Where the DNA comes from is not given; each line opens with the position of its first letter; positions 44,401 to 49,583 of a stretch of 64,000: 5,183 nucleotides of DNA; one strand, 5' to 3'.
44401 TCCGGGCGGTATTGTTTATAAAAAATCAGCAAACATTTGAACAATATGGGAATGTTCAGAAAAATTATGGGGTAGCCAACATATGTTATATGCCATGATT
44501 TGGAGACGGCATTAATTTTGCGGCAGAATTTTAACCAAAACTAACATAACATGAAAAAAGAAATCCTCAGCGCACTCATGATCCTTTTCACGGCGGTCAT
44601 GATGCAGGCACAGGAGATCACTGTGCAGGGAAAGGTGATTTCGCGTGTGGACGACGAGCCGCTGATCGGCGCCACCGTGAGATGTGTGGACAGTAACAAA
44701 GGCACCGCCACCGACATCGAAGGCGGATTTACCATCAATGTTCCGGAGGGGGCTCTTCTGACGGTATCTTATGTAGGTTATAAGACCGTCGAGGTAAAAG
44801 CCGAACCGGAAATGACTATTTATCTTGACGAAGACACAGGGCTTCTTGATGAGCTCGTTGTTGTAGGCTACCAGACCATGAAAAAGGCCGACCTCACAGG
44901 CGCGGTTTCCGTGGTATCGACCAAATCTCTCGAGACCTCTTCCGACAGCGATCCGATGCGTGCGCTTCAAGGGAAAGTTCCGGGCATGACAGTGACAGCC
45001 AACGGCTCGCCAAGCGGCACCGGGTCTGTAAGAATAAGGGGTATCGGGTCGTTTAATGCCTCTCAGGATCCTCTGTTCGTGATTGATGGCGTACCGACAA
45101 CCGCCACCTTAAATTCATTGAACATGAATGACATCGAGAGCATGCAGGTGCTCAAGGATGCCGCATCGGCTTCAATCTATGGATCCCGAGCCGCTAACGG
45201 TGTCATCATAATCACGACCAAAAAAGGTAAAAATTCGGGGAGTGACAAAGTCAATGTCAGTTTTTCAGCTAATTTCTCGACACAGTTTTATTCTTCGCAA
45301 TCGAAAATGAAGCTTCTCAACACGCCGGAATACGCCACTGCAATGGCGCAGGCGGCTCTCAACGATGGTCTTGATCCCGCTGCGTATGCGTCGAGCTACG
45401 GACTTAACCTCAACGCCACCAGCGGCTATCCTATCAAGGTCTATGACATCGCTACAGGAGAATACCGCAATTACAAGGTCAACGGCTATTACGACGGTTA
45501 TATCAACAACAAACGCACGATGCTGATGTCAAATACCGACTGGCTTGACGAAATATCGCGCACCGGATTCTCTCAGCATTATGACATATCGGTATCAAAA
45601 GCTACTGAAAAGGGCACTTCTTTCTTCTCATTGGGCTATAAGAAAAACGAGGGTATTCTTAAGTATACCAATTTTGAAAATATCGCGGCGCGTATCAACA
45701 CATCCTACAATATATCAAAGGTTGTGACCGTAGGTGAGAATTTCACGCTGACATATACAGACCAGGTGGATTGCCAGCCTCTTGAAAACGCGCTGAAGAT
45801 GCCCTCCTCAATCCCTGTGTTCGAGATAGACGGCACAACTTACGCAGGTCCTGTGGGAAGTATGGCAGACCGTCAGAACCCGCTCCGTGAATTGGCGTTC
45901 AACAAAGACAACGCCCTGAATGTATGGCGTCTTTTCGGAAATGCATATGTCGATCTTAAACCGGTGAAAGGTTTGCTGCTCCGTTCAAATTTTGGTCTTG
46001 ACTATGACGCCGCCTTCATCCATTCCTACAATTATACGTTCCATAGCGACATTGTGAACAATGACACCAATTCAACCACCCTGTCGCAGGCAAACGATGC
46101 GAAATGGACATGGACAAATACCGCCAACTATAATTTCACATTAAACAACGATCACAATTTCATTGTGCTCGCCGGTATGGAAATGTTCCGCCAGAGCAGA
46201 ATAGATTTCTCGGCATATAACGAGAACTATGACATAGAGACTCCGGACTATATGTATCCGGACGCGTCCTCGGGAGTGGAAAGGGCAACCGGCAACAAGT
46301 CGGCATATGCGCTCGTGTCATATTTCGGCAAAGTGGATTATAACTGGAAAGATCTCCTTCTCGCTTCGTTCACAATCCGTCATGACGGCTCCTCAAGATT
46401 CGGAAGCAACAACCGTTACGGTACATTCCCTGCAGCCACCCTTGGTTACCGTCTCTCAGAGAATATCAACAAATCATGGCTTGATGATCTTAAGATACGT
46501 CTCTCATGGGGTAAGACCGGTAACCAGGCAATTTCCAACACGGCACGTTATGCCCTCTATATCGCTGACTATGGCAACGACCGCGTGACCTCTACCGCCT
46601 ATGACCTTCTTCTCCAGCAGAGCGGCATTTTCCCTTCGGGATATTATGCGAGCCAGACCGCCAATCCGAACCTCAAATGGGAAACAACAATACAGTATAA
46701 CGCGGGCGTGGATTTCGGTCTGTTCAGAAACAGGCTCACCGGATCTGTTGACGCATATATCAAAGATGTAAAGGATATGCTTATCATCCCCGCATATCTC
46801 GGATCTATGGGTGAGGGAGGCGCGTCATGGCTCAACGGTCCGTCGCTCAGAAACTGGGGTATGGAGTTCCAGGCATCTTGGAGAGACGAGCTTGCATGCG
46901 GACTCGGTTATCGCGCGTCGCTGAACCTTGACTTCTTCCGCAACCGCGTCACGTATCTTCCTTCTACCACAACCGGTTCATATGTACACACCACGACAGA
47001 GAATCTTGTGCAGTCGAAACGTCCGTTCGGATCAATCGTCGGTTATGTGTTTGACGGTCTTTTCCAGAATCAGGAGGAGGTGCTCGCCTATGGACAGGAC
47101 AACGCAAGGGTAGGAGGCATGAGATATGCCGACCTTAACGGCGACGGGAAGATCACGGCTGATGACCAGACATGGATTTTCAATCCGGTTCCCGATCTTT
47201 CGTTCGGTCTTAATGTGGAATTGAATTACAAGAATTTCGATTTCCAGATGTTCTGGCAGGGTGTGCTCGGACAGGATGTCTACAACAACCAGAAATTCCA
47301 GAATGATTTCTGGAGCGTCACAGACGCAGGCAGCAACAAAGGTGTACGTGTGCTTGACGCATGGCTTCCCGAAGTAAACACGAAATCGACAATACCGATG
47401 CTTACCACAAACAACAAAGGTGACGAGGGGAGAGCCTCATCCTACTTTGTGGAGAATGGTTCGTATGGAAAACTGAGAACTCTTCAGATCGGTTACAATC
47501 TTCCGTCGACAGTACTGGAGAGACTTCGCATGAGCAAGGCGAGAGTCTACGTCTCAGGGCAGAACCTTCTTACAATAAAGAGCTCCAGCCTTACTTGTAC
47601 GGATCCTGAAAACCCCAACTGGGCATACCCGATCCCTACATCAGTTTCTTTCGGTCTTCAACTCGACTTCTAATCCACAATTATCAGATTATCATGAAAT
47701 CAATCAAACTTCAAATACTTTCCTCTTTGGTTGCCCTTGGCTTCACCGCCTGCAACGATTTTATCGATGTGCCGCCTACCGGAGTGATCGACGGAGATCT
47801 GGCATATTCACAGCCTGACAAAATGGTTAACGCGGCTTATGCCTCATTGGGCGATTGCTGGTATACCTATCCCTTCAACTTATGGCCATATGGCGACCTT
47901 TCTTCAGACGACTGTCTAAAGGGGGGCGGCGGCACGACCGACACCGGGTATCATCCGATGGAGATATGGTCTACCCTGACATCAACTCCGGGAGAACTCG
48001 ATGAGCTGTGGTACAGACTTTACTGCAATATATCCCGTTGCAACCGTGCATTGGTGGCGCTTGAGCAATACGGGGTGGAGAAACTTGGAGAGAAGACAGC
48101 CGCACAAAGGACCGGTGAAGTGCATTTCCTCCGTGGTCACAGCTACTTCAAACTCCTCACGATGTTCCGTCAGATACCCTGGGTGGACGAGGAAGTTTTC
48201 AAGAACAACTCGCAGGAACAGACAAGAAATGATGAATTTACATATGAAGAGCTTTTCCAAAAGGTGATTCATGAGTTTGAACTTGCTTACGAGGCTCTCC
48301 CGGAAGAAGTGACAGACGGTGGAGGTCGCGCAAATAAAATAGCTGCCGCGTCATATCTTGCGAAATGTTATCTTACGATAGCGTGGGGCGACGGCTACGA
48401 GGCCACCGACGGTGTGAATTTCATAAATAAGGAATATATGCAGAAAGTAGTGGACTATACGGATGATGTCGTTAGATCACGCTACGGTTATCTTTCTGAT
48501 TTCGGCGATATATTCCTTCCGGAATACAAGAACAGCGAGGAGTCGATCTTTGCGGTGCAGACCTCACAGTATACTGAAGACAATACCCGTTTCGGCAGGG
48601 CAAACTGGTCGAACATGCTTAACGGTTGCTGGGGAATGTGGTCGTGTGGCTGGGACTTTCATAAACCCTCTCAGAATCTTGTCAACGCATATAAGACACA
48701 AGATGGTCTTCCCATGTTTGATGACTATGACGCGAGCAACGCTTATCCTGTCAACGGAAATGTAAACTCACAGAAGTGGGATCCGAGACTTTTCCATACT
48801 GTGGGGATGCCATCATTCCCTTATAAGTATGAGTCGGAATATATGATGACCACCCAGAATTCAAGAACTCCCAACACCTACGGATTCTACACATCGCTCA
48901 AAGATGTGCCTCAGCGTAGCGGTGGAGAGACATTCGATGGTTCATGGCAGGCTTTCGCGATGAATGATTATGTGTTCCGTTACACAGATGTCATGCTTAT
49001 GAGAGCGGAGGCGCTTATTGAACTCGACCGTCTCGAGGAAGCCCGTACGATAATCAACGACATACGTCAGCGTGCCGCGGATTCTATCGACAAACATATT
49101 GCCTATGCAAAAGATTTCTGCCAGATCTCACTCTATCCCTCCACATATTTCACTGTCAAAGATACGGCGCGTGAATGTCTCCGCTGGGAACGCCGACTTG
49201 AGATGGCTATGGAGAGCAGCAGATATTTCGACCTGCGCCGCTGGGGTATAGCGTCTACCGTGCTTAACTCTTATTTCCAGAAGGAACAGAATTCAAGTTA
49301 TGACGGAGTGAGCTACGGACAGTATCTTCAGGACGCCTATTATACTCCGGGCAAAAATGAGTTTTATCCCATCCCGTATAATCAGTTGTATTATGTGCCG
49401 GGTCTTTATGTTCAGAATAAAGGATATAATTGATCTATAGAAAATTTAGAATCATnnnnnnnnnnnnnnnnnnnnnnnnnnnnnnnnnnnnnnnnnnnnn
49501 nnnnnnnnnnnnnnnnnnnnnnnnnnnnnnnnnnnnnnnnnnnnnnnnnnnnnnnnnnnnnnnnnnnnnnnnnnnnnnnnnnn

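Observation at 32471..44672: Perfect 161-bp direct repeat bounds a self-contained 12,041-bp PUL module that could be excised, amplified or was integrated Campbell-style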

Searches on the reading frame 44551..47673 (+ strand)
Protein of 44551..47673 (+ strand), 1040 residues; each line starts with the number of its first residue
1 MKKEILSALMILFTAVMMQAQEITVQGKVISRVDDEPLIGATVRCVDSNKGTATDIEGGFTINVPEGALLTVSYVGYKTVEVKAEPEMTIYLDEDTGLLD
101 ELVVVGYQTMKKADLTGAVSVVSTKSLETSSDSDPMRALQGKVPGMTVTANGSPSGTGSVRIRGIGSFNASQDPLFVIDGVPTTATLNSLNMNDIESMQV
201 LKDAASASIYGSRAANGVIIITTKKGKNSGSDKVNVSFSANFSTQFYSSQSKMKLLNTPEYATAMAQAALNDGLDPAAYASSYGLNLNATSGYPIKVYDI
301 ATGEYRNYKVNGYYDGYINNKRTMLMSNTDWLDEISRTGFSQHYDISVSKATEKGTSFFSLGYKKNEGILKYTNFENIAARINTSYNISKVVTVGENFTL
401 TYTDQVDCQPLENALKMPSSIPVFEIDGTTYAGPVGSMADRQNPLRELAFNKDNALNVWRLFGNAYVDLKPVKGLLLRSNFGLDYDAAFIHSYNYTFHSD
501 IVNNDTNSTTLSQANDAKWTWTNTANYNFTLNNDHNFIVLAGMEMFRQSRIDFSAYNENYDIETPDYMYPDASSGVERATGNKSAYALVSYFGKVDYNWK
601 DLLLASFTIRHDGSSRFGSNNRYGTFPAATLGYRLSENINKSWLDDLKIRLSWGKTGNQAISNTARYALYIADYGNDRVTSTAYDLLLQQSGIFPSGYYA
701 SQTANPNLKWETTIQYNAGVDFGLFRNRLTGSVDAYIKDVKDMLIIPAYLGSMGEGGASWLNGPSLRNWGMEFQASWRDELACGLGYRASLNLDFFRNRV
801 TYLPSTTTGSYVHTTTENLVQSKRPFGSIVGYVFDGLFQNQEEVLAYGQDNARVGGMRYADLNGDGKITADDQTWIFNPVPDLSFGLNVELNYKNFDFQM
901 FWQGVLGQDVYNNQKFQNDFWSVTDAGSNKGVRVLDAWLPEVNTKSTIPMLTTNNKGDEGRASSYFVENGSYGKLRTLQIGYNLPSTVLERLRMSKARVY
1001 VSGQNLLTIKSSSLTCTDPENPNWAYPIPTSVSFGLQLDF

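Call 4: search_protein_families(library=pfam, proteins=[window:44551-47673:+])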
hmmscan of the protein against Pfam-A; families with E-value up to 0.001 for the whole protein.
window:44551-47673:+ (1040 aa): 4 families
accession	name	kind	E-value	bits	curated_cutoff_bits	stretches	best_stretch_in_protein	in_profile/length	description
PF07715.20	Plug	-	8.1e-22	78.2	23.9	1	112-218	2-107/107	TonB-dependent Receptor Plug Domain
PF00593.30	TonB_dep_Rec_b-barrel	-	5e-19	69.9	27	1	461-1006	50-436/436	TonB dependent receptor-like, beta-barrel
PF13715.12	CarbopepD_reg_2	-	3.3e-15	56.3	32.2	1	25-104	1-88/88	CarboxypepD_reg-like domain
PF13620.12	CarboxypepD_reg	-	2.4e-08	34.7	32.3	1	24-83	1-65/82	Carboxypeptidase regulatory-like domain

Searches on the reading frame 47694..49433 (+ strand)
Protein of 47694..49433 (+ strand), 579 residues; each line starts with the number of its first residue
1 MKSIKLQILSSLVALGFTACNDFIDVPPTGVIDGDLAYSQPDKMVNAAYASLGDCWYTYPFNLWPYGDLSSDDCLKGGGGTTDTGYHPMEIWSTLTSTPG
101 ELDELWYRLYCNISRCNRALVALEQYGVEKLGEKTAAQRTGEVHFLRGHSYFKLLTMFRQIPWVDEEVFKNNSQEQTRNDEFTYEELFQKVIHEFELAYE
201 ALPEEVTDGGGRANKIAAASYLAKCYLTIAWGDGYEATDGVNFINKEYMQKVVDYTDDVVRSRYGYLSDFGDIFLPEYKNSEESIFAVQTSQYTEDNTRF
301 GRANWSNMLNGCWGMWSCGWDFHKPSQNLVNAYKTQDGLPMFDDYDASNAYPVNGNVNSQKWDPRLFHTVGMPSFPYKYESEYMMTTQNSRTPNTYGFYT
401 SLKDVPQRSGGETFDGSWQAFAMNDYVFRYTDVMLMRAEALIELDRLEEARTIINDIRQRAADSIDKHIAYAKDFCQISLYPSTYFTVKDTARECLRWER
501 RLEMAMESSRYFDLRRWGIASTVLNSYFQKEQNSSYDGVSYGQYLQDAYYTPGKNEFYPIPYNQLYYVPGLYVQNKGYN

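Call 4: search_protein_families(library=pfam, proteins=[window:47694-49433:+])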
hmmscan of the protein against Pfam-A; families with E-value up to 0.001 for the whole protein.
window:47694-49433:+ (579 aa): 2 families
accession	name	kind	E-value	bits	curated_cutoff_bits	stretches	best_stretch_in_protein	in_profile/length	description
PF07980.17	SusD_RagB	-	7.6e-41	141.1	23.1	1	283-578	2-297/297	SusD family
PF14322.12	SusD-like_3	-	1.5e-17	64.9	27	1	89-227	61-191/191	Starch-binding associating with outer membrane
